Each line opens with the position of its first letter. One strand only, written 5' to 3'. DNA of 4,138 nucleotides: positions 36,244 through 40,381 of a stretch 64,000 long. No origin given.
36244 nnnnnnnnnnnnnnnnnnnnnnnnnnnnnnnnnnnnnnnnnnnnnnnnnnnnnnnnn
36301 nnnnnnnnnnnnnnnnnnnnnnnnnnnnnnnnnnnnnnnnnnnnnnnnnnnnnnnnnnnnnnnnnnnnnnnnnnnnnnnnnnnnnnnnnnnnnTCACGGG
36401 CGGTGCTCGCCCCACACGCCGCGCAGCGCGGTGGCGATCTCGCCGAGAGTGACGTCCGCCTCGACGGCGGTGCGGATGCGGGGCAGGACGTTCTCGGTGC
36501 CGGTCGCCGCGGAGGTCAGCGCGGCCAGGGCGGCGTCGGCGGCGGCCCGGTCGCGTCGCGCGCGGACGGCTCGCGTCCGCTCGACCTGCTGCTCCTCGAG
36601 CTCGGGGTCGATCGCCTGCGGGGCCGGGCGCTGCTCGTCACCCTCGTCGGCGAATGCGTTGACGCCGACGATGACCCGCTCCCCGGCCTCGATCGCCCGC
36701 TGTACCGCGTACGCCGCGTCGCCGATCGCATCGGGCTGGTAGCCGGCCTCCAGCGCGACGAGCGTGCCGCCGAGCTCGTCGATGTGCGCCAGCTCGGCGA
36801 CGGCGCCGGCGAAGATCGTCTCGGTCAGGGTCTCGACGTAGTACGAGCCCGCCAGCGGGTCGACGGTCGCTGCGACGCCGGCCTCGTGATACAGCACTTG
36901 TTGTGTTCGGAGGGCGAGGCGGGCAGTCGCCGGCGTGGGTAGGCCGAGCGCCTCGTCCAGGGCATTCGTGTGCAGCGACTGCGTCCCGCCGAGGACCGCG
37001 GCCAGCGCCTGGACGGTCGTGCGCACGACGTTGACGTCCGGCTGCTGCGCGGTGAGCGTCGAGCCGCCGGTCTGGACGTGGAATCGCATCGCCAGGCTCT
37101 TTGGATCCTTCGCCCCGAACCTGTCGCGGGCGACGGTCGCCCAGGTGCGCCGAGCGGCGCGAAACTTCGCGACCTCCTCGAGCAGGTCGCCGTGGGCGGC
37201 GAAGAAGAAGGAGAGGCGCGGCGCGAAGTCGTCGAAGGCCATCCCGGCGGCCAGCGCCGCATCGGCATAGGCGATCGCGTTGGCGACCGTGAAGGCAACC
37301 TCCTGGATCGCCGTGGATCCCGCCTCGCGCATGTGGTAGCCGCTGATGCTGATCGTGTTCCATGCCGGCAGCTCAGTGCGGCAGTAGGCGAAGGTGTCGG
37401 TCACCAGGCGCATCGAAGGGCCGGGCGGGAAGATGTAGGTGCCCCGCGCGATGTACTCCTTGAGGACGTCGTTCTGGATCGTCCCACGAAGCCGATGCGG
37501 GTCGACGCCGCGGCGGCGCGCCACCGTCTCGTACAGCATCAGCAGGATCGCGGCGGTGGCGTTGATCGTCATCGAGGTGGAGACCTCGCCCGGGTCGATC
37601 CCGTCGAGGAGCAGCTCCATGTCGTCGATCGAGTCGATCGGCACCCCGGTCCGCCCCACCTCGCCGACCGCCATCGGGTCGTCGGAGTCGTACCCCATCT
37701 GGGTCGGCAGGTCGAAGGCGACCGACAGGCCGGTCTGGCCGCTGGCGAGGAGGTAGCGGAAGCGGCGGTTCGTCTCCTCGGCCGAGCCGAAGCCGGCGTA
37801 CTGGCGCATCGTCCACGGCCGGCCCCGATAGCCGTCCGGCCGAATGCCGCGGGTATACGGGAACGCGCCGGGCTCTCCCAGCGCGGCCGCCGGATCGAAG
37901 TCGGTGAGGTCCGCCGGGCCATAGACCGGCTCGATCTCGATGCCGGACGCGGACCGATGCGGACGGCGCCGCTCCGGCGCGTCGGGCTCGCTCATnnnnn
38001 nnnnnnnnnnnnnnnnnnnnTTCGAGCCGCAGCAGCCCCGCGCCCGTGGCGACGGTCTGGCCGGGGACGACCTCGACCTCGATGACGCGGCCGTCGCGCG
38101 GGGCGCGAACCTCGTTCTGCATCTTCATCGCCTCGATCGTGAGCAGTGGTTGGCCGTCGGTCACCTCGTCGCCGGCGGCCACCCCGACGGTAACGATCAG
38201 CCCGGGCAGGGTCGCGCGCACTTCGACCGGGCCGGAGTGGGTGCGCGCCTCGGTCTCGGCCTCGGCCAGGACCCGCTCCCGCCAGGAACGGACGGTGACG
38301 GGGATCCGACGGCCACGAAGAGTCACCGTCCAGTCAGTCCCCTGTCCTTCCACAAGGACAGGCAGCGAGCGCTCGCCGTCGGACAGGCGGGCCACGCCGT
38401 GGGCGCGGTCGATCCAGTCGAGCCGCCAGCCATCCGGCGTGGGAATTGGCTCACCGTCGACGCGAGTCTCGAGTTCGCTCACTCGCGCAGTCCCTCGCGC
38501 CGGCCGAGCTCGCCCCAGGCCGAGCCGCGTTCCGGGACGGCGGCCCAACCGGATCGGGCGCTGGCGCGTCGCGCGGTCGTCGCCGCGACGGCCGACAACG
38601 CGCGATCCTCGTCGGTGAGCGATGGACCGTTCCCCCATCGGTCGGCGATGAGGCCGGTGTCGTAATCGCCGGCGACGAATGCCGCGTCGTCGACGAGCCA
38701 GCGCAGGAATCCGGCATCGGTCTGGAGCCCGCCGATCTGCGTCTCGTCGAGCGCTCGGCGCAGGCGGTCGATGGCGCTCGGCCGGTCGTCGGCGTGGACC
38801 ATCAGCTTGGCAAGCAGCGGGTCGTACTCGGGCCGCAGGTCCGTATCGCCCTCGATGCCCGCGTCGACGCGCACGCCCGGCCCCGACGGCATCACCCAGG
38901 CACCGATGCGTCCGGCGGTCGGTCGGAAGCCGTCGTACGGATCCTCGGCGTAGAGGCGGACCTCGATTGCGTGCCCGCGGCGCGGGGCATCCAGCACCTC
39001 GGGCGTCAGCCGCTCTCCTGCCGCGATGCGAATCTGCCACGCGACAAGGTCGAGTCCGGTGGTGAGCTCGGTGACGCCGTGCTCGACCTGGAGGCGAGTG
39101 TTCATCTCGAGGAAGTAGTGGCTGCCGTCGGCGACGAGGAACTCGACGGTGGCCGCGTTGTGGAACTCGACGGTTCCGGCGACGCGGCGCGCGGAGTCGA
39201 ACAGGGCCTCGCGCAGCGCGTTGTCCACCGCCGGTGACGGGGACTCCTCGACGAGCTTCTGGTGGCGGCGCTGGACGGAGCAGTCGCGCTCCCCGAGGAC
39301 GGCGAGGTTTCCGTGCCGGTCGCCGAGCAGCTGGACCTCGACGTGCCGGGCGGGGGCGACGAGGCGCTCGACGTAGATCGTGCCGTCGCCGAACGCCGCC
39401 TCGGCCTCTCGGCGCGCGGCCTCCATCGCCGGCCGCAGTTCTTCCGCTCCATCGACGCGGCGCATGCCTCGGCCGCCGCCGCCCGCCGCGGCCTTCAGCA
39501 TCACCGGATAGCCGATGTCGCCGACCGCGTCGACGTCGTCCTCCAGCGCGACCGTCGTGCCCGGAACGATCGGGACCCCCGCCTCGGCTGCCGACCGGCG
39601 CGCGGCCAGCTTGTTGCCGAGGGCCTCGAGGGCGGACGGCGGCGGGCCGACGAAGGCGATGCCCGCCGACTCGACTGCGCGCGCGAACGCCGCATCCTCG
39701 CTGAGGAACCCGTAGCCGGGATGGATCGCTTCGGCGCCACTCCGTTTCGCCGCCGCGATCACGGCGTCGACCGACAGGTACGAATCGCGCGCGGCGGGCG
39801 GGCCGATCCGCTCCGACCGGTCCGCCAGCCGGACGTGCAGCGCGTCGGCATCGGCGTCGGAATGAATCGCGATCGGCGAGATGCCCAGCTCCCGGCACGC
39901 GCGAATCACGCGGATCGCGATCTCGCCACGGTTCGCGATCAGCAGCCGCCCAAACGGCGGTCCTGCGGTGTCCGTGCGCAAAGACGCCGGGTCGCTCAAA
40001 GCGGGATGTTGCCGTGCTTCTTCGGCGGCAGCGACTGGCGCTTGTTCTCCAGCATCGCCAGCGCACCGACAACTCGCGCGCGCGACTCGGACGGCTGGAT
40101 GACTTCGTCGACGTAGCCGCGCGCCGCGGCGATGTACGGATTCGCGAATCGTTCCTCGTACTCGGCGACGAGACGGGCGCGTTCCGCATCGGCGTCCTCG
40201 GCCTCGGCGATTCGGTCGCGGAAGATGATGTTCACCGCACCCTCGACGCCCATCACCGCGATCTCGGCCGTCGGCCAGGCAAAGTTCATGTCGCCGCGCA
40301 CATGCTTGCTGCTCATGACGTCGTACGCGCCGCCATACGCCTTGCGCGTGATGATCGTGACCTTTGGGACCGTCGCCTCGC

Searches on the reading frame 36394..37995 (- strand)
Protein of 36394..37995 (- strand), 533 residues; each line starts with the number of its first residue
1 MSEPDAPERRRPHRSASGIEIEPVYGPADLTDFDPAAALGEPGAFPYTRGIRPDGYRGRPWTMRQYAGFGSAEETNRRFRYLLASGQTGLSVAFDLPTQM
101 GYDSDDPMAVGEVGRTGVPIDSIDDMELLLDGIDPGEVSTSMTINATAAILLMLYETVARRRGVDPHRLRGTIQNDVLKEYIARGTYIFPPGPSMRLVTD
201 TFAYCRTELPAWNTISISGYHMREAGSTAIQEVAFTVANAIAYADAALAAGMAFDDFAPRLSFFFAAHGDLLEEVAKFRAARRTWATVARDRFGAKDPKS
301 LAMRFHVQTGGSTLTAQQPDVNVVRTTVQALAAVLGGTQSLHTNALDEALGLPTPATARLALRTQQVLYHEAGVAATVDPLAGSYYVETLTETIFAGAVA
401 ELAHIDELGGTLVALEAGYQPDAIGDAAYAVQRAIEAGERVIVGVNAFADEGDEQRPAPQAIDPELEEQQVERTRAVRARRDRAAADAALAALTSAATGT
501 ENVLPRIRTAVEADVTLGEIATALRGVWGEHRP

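Call 43: search_protein_families(library=pfam, proteins=[window:36394-37995:-], max_evalue=0.001)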
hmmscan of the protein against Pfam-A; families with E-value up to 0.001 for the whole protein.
window:36394-37995:- (533 aa): 1 family
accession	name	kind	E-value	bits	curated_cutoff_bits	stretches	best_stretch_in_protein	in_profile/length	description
PF01642.28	MM_CoA_mutase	-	2.8e-212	706.3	22.1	1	15-529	2-512/512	Methylmalonyl-CoA mutase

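Call 81: find_homologous_proteins(query=window:36394-37995:-, max_evalue=1e-100)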
Query window:36394-37995:- (533 aa): 7999 proteins with E <= 1e-100 among 8000 candidates; the best 120 are listed.
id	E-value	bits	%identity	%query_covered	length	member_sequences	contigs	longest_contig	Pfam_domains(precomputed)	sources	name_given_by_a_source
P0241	0.0e+0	1082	92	100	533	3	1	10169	PF01642.29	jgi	jgi:methylmalonyl-CoA mutase, N-terminal domain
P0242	0.0e+0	1074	90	100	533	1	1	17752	PF01642.29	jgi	jgi:methylmalonyl-CoA mutase N-terminal domain/subunit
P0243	0.0e+0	1070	90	100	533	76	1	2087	PF01642.29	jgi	jgi:methylmalonyl-CoA mutase, N-terminal domain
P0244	0.0e+0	1066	90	100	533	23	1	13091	PF01642.29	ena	-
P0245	0.0e+0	1043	89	100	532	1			PF01642.29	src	-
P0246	0.0e+0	1018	87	100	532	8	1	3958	PF01642.29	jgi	jgi:methylmalonyl-CoA mutase N-terminal domain/subunit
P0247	0.0e+0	1015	86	100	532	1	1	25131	PF01642.29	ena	-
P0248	0.0e+0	1009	86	100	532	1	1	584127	PF01642.29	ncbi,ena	-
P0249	1.2e-297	1006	86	100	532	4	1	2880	PF01642.29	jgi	jgi:methylmalonyl-CoA mutase, N-terminal domain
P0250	2.3e-297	1005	86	100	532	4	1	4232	PF01642.29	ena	-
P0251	1.1e-296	1003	85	100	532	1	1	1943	PF01642.29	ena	-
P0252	2.1e-295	998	85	100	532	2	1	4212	PF01642.29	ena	-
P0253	2.2e-295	998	84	100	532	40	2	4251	PF01642.29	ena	-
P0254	4.4e-295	997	86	100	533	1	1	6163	PF01642.29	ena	-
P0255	9.8e-295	996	86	100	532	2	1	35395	PF01642.29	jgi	jgi:methylmalonyl-CoA mutase N-terminal domain/subunit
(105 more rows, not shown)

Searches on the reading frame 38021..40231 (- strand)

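Call 43: search_protein_families(library=pfam, proteins=[window:38021-40231:-], max_evalue=0.001)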
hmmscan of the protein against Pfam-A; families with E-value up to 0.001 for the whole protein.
window:38021-40231:- (737 aa): 4 families
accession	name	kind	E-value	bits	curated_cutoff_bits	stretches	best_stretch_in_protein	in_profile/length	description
PF00364.28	Biotin_lipoyl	-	3.6e-15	56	22.1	1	676-735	8-72/73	Biotin-requiring enzyme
PF13533.13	Biotin_lipoyl_2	-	1.4e-05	25.2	29.8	0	669-700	1-32/32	Biotin-lipoyl like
PF13437.12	HlyD_3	-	3.7e-05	24.8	22.2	0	708-736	2-30/106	HlyD family secretion protein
PF16576.10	HlyD_D23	-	7.1e-05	22.6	30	0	705-736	108-139/214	Barrel-sandwich domain of CusB or HlyD membrane-fusion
